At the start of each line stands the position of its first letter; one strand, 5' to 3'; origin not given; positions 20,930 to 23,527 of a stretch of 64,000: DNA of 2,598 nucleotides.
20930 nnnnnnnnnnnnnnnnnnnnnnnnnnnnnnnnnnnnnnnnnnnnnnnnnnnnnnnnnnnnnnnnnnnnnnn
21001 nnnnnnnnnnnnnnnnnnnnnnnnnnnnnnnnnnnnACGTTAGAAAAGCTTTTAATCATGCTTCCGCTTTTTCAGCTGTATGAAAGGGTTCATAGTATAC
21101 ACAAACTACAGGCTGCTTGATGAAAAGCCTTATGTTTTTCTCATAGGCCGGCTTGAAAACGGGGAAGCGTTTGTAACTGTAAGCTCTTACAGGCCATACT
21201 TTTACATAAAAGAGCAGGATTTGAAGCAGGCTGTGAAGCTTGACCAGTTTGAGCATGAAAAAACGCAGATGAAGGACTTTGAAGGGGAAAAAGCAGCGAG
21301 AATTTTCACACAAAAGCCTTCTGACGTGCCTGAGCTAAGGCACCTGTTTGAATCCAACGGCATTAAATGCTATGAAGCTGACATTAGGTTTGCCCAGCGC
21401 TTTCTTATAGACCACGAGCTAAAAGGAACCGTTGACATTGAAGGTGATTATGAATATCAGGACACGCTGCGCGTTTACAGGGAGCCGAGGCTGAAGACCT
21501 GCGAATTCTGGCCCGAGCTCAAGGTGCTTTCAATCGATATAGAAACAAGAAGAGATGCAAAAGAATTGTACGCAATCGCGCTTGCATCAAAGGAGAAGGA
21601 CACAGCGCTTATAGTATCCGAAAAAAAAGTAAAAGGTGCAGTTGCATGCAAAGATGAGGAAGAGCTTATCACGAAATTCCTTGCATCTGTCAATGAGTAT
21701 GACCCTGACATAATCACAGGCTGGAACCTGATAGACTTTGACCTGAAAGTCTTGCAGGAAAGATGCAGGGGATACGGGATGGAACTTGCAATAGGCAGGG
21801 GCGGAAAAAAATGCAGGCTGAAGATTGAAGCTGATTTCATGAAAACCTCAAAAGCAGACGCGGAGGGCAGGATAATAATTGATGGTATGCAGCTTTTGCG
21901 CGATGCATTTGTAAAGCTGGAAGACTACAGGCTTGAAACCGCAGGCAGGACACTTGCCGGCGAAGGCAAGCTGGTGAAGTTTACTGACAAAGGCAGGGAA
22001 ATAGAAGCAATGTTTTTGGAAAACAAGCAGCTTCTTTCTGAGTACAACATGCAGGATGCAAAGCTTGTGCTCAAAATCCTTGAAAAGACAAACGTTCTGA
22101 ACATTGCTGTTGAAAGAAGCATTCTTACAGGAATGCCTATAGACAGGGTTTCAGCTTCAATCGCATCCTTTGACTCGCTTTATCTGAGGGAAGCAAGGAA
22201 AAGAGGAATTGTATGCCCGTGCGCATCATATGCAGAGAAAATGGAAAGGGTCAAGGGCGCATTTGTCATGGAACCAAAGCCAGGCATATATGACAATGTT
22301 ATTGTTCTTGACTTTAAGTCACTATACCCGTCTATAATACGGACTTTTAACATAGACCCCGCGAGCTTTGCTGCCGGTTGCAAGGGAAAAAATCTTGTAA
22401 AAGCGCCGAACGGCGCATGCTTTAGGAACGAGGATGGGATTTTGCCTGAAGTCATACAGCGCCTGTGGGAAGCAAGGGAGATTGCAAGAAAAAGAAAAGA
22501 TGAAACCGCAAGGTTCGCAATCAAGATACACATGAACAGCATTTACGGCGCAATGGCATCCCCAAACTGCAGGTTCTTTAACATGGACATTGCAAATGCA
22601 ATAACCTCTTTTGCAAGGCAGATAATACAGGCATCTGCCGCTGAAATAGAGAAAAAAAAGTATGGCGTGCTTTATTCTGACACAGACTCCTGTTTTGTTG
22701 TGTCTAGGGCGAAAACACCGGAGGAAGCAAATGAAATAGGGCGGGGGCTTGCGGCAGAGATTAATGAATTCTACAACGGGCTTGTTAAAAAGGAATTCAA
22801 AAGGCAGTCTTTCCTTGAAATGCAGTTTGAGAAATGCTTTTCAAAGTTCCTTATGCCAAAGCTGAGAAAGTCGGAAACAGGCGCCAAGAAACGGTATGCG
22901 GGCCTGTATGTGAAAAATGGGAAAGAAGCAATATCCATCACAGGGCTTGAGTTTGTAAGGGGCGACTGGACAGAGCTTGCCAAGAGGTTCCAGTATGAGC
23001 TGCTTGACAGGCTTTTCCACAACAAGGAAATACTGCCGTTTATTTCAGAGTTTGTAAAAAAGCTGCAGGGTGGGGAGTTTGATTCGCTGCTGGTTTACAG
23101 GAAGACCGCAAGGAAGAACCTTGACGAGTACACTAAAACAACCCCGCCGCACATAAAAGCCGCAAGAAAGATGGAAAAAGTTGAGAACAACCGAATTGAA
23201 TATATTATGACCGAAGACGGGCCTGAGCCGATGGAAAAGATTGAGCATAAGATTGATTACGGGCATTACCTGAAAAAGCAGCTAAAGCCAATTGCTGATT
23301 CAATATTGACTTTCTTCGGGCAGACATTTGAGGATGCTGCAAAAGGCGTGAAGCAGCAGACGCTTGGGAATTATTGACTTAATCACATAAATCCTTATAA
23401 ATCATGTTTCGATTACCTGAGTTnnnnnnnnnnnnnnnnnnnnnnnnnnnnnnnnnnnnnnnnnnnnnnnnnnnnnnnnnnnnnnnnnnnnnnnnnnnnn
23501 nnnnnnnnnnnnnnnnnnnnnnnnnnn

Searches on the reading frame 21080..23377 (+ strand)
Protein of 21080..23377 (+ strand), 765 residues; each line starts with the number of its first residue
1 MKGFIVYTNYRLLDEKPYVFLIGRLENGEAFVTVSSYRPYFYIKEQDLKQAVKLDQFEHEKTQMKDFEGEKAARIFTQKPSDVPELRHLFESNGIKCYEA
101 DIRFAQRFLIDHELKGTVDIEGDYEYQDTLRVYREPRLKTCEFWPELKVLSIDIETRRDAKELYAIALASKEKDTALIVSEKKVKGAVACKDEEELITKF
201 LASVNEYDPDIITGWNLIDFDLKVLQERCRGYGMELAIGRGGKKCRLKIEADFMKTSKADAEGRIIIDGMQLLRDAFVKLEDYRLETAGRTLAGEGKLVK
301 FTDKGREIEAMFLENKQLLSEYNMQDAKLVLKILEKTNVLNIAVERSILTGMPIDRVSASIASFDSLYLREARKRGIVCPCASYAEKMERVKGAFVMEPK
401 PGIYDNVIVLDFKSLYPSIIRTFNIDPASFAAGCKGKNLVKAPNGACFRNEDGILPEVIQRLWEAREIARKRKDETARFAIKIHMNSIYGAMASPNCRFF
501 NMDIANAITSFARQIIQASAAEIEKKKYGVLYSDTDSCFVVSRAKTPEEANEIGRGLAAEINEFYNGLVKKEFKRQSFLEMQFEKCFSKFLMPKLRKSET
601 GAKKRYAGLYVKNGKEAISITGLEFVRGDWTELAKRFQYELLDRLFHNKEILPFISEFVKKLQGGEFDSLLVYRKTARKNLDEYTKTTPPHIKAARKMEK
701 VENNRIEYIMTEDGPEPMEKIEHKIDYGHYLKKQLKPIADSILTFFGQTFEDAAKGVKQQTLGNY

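Call 28: search_protein_families(library=pfam, proteins=[window:21080-23377:+], max_evalue=0.0001)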
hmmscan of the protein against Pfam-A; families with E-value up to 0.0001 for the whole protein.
window:21080-23377:+ (765 aa): 4 families
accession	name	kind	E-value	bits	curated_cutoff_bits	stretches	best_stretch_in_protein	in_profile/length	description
PF00136.26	DNA_pol_B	-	2e-45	155.9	23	1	366-724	17-423/453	DNA polymerase family B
PF03104.25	DNA_pol_B_exo1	-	3.8e-20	72.8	23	1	96-287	2-241/242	DNA polymerase family B, exonuclease domain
PF03175.18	DNA_pol_B_2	-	5e-08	32.7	25.8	0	444-552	338-436/468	DNA polymerase type B, organellar and viral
PF10108.15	DNA_pol_B_exo2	-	3.2e-05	24.2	24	1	164-235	12-78/213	Predicted 3'-5' exonuclease related to the exonuclease domain of PolB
